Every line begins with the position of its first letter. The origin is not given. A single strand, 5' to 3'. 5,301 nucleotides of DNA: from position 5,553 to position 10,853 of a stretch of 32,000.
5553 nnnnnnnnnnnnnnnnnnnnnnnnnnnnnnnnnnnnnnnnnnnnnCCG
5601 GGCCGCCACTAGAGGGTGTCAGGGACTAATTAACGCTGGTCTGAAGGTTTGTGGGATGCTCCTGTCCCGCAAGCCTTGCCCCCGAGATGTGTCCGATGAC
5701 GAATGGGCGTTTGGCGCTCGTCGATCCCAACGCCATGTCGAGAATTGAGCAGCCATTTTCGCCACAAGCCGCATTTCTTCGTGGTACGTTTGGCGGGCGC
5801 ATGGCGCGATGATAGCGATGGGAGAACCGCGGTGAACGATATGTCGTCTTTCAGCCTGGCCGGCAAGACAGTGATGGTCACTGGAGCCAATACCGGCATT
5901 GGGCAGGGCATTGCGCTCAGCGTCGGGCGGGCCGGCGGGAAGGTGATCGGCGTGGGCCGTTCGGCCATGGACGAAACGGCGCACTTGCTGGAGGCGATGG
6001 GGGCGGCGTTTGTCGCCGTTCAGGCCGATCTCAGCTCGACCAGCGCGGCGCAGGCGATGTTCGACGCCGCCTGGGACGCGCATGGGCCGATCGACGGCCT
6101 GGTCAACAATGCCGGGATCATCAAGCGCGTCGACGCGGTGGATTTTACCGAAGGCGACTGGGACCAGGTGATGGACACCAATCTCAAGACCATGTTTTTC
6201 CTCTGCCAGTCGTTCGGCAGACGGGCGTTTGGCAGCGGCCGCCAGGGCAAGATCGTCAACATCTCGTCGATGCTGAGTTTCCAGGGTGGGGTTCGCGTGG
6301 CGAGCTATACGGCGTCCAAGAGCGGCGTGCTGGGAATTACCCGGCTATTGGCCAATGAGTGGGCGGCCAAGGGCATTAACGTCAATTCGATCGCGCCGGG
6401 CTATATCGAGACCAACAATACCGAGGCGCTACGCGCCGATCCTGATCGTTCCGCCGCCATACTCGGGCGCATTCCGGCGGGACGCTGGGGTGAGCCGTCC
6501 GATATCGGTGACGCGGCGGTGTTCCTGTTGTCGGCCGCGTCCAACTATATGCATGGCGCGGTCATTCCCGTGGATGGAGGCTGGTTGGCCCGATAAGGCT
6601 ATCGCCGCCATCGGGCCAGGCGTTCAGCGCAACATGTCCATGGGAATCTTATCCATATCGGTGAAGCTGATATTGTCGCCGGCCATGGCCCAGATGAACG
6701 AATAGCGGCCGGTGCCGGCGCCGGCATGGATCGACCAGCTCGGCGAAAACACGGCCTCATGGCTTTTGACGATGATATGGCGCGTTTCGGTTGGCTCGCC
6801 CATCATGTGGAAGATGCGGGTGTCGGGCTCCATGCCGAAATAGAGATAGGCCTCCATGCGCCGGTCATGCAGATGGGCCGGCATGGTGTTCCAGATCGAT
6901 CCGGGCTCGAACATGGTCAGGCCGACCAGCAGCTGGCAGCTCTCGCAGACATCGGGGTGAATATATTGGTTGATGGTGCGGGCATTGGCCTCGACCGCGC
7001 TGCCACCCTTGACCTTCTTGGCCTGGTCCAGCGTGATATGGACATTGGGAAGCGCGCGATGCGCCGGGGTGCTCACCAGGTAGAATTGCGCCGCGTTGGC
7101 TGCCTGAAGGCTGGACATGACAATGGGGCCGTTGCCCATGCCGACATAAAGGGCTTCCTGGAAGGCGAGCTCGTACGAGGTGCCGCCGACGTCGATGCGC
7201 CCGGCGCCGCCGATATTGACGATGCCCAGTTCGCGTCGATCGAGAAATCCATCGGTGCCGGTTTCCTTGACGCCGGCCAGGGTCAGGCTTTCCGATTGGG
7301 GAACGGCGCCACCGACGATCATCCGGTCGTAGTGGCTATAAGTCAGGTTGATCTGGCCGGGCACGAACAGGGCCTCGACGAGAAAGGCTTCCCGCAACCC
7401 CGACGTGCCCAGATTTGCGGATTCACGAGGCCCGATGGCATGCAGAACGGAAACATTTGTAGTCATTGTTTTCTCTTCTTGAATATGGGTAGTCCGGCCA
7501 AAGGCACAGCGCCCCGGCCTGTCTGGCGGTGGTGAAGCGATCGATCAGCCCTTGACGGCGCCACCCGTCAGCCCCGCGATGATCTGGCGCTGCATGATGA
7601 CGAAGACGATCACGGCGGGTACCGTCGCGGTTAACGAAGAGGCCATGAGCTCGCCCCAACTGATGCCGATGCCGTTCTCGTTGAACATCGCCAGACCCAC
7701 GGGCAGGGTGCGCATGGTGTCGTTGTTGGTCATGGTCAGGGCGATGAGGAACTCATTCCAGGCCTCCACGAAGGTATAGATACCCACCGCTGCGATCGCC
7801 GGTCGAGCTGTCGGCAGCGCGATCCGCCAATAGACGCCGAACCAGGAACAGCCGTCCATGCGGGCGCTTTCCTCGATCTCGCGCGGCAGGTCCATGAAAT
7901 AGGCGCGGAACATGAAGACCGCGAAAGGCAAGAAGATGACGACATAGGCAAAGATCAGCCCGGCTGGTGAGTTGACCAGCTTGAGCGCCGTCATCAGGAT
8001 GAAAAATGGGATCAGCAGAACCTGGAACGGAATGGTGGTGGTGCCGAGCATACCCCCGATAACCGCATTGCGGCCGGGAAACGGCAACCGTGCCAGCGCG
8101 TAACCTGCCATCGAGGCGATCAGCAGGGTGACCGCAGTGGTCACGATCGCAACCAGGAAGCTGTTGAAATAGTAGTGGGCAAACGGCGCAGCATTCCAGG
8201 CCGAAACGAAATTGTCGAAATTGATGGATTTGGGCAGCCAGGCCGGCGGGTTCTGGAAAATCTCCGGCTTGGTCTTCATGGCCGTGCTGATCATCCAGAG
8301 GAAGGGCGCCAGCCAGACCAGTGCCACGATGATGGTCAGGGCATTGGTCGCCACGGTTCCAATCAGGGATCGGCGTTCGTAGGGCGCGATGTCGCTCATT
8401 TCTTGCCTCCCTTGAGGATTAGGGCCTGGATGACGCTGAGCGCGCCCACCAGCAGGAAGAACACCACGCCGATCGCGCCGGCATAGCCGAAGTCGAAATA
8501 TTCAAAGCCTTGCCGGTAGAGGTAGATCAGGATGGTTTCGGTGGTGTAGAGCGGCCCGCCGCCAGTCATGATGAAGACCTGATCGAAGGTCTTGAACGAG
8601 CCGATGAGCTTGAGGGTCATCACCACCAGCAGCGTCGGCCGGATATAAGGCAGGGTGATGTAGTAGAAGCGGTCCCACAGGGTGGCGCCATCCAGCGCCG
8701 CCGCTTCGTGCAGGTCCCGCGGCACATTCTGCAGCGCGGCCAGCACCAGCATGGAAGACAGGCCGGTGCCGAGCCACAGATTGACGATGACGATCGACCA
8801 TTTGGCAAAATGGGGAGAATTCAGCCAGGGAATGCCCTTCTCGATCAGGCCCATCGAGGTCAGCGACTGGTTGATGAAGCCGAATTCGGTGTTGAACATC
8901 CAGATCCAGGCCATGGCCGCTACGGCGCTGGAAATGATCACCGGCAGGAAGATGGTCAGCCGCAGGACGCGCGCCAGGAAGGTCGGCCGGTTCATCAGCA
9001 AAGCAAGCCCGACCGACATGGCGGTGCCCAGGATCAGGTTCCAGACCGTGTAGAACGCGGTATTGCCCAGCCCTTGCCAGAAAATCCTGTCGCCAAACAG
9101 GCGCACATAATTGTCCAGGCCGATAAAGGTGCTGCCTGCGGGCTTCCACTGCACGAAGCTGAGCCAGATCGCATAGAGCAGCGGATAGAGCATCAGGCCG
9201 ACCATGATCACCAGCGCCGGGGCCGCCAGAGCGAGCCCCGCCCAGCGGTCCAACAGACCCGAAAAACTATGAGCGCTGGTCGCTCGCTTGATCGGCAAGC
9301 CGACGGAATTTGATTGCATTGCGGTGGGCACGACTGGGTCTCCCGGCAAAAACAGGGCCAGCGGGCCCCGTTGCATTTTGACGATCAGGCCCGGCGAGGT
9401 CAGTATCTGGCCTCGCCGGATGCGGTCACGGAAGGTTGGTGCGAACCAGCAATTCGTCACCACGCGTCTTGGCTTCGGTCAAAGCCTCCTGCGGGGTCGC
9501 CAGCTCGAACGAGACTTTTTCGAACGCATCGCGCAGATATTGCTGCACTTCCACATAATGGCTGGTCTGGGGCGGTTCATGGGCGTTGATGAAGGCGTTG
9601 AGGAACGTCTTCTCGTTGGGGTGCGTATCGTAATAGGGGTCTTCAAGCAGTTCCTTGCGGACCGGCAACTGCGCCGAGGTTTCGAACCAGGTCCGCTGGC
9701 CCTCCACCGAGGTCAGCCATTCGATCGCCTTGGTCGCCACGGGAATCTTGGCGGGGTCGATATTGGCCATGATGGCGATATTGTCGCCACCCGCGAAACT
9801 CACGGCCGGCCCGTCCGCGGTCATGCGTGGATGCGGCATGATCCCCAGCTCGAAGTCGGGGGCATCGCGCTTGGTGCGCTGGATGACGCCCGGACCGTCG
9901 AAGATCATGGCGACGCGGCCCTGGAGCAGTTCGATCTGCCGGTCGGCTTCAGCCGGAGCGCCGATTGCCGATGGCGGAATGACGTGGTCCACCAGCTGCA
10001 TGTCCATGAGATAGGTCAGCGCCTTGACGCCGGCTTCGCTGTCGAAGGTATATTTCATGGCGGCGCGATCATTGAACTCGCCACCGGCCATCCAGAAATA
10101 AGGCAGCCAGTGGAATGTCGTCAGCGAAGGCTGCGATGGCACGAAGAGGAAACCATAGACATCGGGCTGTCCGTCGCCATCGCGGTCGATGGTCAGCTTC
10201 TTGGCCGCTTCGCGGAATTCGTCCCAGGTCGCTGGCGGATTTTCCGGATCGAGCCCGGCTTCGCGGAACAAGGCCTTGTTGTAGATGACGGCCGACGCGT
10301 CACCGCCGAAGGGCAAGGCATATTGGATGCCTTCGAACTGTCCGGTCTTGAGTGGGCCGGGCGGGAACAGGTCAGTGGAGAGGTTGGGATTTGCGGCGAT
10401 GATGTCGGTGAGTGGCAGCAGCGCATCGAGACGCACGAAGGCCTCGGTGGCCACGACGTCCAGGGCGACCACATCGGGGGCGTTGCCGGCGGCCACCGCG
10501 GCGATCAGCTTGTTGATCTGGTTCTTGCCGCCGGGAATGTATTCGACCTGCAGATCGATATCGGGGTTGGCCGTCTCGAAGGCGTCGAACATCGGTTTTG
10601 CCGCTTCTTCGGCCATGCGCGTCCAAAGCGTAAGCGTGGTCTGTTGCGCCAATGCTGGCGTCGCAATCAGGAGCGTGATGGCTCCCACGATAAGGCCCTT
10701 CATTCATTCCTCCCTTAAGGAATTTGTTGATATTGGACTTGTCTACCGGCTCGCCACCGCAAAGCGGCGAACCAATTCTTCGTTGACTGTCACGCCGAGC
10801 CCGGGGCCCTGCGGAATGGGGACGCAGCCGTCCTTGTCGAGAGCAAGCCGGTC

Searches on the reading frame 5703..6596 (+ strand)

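Call 9: search_protein_families(library=pfam, proteins=[window:5703-6596:+], max_evalue=0.001)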
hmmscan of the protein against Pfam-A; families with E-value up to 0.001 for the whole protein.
window:5703-6596:+ (297 aa): 4 families
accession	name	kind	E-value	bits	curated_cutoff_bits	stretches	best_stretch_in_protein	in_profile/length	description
PF13561.12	adh_short_C2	-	1.4e-56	192.2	27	1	61-294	1-235/236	Enoyl-(Acyl carrier protein) reductase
PF00106.31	adh_short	-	1.6e-51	175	26.6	1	55-246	1-193/195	short chain dehydrogenase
PF08659.16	KR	-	7.6e-13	49.2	22.6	1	56-234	2-177/180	KR domain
PF23441.1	SDR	-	0.00024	21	27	0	199-293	163-254/258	SDR-like rossmann domain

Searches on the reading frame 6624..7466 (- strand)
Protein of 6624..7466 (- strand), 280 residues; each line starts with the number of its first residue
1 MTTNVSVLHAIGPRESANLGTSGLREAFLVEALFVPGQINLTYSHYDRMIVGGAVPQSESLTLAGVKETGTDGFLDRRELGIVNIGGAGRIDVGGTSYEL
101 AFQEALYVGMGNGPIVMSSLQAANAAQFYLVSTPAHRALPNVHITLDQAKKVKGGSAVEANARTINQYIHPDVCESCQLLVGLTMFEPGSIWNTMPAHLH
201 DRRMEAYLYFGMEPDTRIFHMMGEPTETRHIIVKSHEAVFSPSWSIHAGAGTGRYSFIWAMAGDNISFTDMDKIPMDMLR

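Call 9: search_protein_families(library=pfam, proteins=[window:6624-7466:-], max_evalue=0.001)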
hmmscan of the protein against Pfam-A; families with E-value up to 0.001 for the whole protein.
window:6624-7466:- (280 aa): 1 family
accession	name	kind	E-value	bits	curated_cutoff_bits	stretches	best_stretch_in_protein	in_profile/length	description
PF04962.18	KduI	-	3.7e-28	99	23.9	1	38-265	12-248/262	KduI/IolB family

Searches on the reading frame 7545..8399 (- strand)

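Call 9: search_protein_families(library=pfam, proteins=[window:7545-8399:-], max_evalue=0.001)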
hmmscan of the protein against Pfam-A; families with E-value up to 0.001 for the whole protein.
window:7545-8399:- (284 aa): 1 family
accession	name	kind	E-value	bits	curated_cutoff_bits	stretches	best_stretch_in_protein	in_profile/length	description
PF00528.27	BPD_transp_1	-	8.4e-17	61.9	26.4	1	97-272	3-177/184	Binding-protein-dependent transport system inner membrane component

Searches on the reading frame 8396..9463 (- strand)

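Call 9: search_protein_families(library=pfam, proteins=[window:8396-9463:-], max_evalue=0.001)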
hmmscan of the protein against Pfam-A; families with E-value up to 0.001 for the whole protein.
window:8396-9463:- (355 aa): 1 family
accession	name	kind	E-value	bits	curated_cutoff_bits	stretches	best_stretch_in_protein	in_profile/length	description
PF00528.27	BPD_transp_1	-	3.9e-17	63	26.4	1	150-345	5-173/184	Binding-protein-dependent transport system inner membrane component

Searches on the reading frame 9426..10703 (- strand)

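Call 9: search_protein_families(library=pfam, proteins=[window:9426-10703:-], max_evalue=0.001)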
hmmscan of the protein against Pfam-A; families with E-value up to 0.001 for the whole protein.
window:9426-10703:- (425 aa): 2 families
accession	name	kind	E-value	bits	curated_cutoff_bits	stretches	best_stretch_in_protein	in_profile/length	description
PF01547.30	SBP_bac_1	-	2.6e-40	139.7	26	1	34-336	9-306/307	Bacterial extracellular solute-binding protein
PF13416.11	SBP_bac_8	-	2.3e-37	129.8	27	1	38-363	2-276/279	Bacterial extracellular solute-binding protein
